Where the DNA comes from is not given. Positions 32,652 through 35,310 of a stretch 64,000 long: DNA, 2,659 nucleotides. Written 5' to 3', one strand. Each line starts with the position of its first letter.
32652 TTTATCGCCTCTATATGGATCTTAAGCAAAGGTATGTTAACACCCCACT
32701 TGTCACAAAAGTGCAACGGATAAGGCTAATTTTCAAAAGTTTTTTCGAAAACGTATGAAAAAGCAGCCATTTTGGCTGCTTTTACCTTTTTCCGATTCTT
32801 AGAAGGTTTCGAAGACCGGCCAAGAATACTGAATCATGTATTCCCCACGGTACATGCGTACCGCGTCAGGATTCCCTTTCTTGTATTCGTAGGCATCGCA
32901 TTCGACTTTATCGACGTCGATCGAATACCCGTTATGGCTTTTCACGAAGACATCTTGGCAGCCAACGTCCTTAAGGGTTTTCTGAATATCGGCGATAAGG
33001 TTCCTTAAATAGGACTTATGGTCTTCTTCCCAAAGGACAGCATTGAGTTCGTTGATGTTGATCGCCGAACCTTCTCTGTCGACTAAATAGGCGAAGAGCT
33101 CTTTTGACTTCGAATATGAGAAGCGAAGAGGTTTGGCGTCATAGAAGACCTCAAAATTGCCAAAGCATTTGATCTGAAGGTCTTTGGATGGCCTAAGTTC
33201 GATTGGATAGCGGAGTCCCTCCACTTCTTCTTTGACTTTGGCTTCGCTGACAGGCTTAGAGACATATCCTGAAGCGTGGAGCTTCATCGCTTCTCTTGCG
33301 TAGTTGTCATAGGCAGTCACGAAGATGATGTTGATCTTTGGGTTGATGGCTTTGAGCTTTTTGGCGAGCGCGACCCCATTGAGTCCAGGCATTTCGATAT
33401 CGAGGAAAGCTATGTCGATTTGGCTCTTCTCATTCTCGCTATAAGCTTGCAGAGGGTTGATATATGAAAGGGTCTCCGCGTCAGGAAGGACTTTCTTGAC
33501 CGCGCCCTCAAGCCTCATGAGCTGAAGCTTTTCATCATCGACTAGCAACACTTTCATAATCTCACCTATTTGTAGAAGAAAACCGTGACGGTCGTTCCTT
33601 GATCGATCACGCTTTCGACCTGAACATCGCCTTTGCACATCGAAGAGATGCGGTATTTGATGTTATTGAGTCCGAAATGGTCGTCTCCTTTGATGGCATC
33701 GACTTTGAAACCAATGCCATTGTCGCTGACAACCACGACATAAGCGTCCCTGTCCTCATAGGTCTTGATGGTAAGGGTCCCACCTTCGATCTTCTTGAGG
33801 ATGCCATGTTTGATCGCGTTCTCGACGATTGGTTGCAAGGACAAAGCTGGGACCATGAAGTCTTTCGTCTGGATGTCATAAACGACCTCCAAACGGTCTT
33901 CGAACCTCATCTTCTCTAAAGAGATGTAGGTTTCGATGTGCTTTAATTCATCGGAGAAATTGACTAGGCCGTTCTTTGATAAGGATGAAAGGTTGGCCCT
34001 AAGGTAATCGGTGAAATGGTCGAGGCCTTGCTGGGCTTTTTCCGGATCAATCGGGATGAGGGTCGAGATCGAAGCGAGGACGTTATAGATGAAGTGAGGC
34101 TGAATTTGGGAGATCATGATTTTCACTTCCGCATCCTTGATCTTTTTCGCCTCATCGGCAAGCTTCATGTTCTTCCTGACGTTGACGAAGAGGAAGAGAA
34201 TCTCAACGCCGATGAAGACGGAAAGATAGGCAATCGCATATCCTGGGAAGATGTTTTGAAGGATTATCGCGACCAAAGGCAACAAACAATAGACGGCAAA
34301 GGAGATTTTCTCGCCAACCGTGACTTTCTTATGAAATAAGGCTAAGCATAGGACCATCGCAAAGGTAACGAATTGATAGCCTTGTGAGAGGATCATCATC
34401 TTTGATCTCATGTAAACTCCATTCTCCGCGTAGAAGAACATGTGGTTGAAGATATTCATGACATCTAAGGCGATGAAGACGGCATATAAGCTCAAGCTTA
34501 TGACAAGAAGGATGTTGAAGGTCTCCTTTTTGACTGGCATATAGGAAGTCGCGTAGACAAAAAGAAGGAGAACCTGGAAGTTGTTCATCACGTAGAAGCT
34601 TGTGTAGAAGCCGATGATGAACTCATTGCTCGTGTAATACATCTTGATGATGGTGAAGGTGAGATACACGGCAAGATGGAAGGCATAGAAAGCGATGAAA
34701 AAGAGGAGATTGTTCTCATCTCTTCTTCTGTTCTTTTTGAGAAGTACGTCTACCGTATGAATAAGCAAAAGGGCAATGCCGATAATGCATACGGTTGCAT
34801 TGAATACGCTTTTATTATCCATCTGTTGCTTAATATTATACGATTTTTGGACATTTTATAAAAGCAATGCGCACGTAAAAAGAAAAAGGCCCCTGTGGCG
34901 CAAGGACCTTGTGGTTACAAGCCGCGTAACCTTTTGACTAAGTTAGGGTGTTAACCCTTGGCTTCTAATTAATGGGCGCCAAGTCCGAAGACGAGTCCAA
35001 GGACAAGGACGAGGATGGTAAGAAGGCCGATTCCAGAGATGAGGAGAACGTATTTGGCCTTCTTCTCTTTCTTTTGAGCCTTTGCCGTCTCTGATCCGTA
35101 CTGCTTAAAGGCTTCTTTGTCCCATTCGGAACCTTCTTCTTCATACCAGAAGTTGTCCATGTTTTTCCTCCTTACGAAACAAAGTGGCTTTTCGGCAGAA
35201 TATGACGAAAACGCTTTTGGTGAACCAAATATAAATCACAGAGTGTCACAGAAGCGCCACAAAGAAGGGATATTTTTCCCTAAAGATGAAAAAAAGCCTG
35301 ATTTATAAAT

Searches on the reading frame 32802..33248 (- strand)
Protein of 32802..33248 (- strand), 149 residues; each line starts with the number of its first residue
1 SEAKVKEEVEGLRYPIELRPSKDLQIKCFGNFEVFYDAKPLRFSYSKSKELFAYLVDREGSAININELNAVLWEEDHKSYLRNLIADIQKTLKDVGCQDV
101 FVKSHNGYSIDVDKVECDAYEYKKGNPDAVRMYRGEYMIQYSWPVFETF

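Call 63: search_protein_families(library=pfam, proteins=[window:32802-33248:-], max_evalue=10)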
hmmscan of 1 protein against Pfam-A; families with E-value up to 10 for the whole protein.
seq(149 aa): 1 family
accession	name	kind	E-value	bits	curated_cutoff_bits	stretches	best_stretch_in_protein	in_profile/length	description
PF00486.34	Trans_reg_C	-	0.069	13.7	26.2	1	47-106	9-71/77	Transcriptional regulatory protein, C terminal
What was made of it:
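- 32799..33557 (-): Response-regulator gene (252 aa): REC domain plus OmpR/PhoB-type winged-helix domain. Inferred activator of the sRNA promoter. There is a weak Trans_reg_C hit in the C-terminal half (call 63).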

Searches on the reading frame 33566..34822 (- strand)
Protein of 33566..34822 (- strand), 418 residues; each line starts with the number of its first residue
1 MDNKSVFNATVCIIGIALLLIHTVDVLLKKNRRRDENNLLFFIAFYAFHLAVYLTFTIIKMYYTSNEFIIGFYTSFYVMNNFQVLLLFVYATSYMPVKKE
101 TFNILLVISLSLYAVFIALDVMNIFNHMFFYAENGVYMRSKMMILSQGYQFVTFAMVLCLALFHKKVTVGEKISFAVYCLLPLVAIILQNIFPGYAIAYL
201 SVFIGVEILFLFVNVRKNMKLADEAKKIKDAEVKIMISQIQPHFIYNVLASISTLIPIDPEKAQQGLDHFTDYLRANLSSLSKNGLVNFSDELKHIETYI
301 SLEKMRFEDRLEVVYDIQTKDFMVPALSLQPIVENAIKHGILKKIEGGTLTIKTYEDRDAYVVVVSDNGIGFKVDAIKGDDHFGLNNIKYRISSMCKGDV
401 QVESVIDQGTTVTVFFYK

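Call 21: search_protein_families(library=pfam, proteins=[window:33566-34822:-], max_evalue=0.01)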
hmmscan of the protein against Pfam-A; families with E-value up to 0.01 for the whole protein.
window:33566-34822:- (418 aa): 2 families
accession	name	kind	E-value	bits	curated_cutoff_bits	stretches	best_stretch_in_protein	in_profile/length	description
PF06580.19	His_kinase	-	3e-22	79.1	25.2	1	231-311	1-81/81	Histidine kinase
PF02518.31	HATPase_c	-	1.4e-09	38.8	26.4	1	329-416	10-107/111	Histidine kinase-, DNA gyrase B-, and HSP90-like ATPase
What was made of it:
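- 33566..34822 (-): Histidine-kinase gene (418 aa) with a multi-pass membrane N-terminus. Pfam His_kinase PF06580 plus HATPase_c (call 21).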

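Call 43: search_protein_families(library=ncbifam, proteins=[window:33566-34822:-], max_evalue=1)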
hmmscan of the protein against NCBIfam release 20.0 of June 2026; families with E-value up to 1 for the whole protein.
window:33566-34822:- (418 aa): 17 families
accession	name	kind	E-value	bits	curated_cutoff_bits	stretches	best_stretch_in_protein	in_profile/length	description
NF008184.0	PRK10935.1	equivalog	1.5e-08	33.8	553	1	334-416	481-557/565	nitrate/nitrite two-component system sensor histidine kinase NarQ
NF046044.1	PnpS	equivalog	5.7e-06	25.6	400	1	325-375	282-332/390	two-component system histidine kinase PnpS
NF007896.0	PRK10600.1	equivalog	1.4e-05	23.9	578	1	327-417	497-584/598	nitrate/nitrite two-component system sensor histidine kinase NarX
NF008649.0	PRK11644.1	equivalog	4.5e-05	22.4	408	1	333-415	421-493/499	signal transduction histidine-protein kinase/phosphatase UhpB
NF052443.1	SensHisKinMctS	equivalog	0.0004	18.8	700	1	329-415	360-445/457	two-component system sensor histidine kinase MctS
NF003218.0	PRK04184.1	equivalog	0.0012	17.5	274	1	269-345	258-334/539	DNA topoisomerase VI subunit B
NF033092.0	HK_WalK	equivalog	0.0032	16.1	725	1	329-376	493-536/594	cell wall metabolism sensor histidine kinase WalK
NF053867.1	SprKinKinDBac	equivalog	0.0034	15.9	775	1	329-415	398-494/500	sporulation kinase KinD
NF008468.0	PRK11360.1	equivalog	0.0084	14.5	646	1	345-416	523-606/616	two-component system sensor histidine kinase AtoS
NF041336.1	CheA_Halo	equivalog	0.01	14.5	950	1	332-379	404-459/666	chemotaxis protein CheA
NF041735.1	hist_kin_RppB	equivalog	0.015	14.1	400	1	328-374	333-379/438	two-component system sensor histidine kinase RppB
TIGR02966.1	phoR_proteo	equivalog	0.02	13.9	334.2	1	329-376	234-277/333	phosphate regulon sensor histidine kinase PhoR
TIGR01924.1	rsbW_low_gc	equivalog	0.039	13.4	155.05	1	332-380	50-97/159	anti-sigma B factor RsbW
NF003144.0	PRK04069.1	equivalog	0.046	13.1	145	1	332-379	50-96/161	anti-sigma B factor RsbW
NF010077.0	PRK13559.1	subfamily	0.054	12.4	361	1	323-402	266-344/364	hypothetical protein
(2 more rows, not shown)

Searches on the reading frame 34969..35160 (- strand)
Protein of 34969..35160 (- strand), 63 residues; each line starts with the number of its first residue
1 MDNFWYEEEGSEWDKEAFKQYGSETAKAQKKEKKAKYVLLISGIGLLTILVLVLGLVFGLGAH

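Call 21: search_protein_families(library=pfam, proteins=[window:34969-35160:-], max_evalue=0.01)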
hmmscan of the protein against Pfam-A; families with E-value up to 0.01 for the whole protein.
window:34969-35160:- (63 aa): 1 family
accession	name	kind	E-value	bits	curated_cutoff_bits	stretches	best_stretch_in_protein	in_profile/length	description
PF09716.15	ETRAMP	-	0.005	17.2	29.1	1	12-61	31-74/81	Malarial early transcribed membrane protein (ETRAMP)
